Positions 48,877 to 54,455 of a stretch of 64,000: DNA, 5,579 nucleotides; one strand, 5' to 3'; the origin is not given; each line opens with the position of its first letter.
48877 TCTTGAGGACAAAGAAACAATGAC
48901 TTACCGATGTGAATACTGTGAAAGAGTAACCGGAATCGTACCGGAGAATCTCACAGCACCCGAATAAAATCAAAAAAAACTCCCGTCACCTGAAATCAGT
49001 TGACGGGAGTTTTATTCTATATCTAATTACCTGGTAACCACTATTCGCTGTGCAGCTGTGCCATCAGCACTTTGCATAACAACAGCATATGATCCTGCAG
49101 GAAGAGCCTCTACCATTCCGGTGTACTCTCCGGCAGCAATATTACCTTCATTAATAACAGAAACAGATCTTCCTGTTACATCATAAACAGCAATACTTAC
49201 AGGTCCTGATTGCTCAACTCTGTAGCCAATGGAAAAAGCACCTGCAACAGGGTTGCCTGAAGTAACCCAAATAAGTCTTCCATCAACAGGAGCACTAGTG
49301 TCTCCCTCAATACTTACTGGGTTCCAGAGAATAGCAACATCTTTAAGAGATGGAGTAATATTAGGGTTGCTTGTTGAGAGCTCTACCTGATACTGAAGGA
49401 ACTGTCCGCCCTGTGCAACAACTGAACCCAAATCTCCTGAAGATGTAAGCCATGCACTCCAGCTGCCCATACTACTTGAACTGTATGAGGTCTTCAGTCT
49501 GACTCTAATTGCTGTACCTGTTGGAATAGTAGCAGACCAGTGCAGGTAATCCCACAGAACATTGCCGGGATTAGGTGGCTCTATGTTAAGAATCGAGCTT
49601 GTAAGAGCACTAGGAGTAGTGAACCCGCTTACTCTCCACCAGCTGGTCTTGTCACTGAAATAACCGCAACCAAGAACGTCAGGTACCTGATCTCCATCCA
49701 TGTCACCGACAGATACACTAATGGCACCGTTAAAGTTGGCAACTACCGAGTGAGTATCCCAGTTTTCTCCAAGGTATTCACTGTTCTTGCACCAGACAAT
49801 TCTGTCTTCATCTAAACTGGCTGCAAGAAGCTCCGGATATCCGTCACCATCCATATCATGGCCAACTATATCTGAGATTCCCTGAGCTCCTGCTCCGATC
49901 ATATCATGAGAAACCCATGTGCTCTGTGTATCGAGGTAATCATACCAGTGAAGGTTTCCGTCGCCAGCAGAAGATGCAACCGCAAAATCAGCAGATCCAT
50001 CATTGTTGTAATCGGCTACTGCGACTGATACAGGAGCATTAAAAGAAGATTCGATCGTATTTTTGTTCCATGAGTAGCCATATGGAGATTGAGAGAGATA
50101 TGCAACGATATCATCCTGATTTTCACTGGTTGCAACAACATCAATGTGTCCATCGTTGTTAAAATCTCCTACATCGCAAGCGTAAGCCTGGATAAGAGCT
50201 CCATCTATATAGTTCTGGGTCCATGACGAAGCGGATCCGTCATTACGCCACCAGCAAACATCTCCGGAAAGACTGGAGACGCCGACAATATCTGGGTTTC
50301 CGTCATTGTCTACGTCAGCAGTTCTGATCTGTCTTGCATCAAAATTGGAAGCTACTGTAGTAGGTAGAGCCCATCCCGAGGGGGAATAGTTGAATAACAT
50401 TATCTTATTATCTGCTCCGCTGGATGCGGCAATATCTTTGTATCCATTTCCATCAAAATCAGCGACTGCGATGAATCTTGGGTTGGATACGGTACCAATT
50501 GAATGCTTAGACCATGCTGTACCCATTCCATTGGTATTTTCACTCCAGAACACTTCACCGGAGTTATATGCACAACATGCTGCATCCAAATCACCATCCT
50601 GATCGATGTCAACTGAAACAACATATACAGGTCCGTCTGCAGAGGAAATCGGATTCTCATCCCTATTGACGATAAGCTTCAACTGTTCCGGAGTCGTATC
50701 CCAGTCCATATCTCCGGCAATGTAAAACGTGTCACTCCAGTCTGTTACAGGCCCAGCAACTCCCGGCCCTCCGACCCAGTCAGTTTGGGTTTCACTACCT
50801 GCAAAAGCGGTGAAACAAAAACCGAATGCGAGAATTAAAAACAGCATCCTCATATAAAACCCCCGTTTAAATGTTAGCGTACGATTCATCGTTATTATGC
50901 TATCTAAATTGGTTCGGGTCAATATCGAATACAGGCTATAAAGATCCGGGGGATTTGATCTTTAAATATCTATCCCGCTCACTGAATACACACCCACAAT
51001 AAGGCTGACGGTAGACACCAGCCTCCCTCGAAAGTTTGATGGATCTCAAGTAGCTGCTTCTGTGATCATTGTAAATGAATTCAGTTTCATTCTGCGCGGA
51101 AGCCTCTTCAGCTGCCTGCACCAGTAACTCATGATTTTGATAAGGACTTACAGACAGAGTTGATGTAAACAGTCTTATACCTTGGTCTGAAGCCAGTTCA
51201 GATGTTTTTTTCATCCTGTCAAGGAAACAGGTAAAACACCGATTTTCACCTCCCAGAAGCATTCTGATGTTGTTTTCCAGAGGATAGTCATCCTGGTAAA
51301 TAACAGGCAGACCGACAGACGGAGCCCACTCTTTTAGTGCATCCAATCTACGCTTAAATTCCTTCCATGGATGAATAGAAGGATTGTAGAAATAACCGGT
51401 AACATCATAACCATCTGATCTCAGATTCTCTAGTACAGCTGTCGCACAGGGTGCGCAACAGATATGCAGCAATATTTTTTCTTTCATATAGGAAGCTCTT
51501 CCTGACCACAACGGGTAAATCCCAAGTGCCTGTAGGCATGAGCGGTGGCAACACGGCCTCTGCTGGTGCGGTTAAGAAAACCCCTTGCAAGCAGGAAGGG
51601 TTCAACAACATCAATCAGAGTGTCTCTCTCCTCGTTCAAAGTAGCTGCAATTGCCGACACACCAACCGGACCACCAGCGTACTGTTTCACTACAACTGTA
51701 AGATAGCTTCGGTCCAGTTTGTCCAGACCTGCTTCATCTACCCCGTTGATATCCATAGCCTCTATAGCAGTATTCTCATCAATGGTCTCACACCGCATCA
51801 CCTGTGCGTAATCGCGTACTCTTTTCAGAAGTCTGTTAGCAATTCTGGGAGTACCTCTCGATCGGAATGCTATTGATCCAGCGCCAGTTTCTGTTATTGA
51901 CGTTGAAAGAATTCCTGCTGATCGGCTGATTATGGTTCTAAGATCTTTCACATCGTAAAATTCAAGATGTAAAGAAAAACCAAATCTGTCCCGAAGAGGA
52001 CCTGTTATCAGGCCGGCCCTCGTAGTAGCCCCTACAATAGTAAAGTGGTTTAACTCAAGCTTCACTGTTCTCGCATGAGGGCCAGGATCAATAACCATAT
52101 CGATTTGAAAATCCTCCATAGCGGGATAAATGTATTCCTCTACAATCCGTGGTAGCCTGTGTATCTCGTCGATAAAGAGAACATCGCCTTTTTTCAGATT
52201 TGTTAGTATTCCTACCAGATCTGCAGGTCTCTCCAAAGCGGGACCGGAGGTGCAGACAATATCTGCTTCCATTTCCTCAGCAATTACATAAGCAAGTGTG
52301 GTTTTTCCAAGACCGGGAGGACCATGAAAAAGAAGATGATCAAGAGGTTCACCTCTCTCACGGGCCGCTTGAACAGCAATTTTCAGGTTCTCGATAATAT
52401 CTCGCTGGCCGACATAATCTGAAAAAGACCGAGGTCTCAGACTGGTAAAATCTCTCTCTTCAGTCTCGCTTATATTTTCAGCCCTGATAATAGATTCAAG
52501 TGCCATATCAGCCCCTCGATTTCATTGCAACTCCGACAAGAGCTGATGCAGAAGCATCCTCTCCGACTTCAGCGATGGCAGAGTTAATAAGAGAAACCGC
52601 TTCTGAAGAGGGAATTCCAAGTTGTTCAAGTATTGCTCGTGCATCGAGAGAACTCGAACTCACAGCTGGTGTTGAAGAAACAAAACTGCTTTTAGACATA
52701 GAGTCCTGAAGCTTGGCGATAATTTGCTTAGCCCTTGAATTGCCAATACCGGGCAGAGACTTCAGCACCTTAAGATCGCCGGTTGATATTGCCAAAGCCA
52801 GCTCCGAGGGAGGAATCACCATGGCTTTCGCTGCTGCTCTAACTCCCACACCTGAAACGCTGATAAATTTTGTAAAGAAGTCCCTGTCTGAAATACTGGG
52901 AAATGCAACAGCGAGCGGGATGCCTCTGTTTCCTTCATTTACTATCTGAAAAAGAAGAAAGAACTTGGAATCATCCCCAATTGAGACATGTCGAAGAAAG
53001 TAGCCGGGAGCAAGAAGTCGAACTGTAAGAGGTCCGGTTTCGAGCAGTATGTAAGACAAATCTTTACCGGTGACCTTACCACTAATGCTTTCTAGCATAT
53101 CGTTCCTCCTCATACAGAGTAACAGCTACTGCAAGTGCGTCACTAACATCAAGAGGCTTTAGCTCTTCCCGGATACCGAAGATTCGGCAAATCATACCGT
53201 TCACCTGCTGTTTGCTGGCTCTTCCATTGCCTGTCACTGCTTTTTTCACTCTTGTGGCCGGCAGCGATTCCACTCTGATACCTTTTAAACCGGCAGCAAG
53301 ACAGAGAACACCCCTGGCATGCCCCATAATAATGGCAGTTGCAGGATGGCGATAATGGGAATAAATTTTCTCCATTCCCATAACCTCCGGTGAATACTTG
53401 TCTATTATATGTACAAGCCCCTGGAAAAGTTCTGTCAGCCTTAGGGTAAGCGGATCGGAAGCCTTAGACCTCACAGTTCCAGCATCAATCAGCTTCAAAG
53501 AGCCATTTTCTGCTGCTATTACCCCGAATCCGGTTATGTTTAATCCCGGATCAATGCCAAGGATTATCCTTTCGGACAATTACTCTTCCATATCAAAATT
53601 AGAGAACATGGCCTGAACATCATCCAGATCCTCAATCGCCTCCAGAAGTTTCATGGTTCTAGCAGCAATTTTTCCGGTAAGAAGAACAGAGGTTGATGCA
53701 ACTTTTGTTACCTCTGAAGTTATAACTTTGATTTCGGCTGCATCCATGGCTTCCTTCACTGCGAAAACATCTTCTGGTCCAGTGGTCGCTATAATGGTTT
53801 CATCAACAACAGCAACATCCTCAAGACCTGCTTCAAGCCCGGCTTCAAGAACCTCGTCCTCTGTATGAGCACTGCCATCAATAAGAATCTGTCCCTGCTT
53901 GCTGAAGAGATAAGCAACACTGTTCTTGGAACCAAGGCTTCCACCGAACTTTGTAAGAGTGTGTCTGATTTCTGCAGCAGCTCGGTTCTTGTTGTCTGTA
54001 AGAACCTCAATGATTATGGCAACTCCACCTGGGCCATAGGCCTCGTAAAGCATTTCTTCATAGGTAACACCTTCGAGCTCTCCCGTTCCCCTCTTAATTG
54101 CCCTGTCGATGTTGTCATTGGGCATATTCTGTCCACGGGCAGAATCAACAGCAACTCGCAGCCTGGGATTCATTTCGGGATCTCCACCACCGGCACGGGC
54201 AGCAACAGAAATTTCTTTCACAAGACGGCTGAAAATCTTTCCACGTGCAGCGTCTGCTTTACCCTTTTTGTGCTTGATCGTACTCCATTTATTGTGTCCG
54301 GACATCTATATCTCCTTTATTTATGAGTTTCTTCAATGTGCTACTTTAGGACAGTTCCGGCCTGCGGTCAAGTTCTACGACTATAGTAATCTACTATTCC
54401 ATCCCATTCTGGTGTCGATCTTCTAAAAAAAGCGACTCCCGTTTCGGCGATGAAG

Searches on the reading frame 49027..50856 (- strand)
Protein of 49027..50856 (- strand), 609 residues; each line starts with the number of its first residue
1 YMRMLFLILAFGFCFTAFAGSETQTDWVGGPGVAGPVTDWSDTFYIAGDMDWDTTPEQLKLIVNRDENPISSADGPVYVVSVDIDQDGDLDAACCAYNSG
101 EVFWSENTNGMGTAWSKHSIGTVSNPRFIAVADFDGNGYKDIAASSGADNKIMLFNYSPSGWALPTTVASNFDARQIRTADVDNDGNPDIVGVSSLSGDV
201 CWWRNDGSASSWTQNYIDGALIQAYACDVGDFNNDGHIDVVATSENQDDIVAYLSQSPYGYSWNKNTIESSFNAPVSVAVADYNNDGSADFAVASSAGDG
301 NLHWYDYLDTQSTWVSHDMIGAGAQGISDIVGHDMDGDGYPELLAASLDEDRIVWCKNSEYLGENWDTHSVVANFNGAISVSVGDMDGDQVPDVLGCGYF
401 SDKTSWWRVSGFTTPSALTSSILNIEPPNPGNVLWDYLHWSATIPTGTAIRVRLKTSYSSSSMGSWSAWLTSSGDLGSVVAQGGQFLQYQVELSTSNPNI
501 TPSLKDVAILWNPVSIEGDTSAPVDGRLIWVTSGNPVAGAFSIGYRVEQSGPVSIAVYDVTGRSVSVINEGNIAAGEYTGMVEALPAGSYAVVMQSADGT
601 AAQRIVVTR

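Call 88: search_protein_families(library=pfam, proteins=[window:49027-50856:-], max_evalue=0.00001)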
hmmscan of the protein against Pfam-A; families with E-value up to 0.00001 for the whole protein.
window:49027-50856:- (609 aa): 3 families
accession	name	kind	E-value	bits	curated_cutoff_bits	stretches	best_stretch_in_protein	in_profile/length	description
PF13517.12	FG-GAP_3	-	5e-42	142.8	26.9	5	83-143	1-60/61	FG-GAP-like repeat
PF01839.29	FG-GAP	-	5.7e-16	58.5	22.1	0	275-299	2-26/37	FG-GAP repeat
PF18962.6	Por_Secre_tail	-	3.6e-06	27.6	27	0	535-607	4-75/75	Secretion system C-terminal sorting domain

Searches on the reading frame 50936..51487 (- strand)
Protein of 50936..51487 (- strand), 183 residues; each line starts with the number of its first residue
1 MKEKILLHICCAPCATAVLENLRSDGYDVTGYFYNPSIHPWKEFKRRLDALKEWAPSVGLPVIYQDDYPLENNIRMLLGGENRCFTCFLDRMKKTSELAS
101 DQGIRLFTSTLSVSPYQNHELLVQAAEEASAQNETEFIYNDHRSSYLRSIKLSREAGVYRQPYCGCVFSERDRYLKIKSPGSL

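Call 88: search_protein_families(library=pfam, proteins=[window:50936-51487:-], max_evalue=0.00001)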
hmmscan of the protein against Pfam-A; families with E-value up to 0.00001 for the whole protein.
window:50936-51487:- (183 aa): 1 family
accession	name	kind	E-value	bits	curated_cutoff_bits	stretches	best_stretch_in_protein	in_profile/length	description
PF02677.20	QueH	-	4e-54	183.8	23.5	1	5-171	1-174/175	Epoxyqueuosine reductase QueH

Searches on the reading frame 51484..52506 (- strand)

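Call 88: search_protein_families(library=pfam, proteins=[window:51484-52506:-], max_evalue=0.00001)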
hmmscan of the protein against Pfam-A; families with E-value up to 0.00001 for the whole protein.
window:51484-52506:- (340 aa): 4 families
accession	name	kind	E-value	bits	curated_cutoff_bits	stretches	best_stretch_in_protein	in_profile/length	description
PF05496.18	RuvB_N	-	3.9e-74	248.1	27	1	23-181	1-159/159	Holliday junction DNA helicase RuvB P-loop domain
PF17864.7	AAA_lid_4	-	1.4e-28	98.8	27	1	184-257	1-74/74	RuvB AAA lid domain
PF05491.19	RuvB_C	-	1.4e-24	86.3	24.7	1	258-328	1-71/72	RuvB C-terminal winged helix domain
PF00004.35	AAA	-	1.3e-19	71.3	21.2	1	58-181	1-129/131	ATPase family associated with various cellular activities (AAA)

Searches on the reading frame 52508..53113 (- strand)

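Call 88: search_protein_families(library=pfam, proteins=[window:52508-53113:-], max_evalue=0.00001)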
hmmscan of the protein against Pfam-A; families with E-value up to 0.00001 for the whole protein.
window:52508-53113:- (201 aa): 1 family
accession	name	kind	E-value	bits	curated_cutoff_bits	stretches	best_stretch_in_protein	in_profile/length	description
PF14520.12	HHH_5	-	1.1e-07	32.7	27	1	80-137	1-57/57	Helix-hairpin-helix domain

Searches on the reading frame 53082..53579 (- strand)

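Call 88: search_protein_families(library=pfam, proteins=[window:53082-53579:-], max_evalue=0.00001)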
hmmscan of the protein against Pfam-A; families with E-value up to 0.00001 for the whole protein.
window:53082-53579:- (165 aa): 1 family
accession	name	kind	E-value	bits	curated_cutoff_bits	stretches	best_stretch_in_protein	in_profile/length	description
PF02075.23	RuvC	-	1.1e-41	142.6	22.2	1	6-154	1-147/148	Crossover junction endodeoxyribonuclease RuvC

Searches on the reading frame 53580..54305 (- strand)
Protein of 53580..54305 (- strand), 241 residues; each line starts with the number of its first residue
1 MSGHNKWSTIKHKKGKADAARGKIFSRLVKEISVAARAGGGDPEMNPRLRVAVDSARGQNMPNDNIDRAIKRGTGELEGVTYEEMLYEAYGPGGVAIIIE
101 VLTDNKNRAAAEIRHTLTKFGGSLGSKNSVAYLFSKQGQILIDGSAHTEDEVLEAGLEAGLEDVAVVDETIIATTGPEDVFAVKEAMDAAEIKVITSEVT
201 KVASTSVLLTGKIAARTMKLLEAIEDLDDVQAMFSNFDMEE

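Call 88: search_protein_families(library=pfam, proteins=[window:53580-54305:-], max_evalue=0.00001)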
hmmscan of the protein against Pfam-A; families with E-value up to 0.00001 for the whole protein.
window:53580-54305:- (241 aa): 2 families
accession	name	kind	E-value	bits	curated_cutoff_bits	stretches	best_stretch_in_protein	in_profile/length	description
PF01709.26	Transcrip_reg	-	2e-50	171.1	27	1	82-237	1-160/160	TACO1/YebC second and third domain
PF20772.2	TACO1_YebC_N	-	2.7e-35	121.1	36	1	5-76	1-73/73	TACO1/YebC protein N-terminal domain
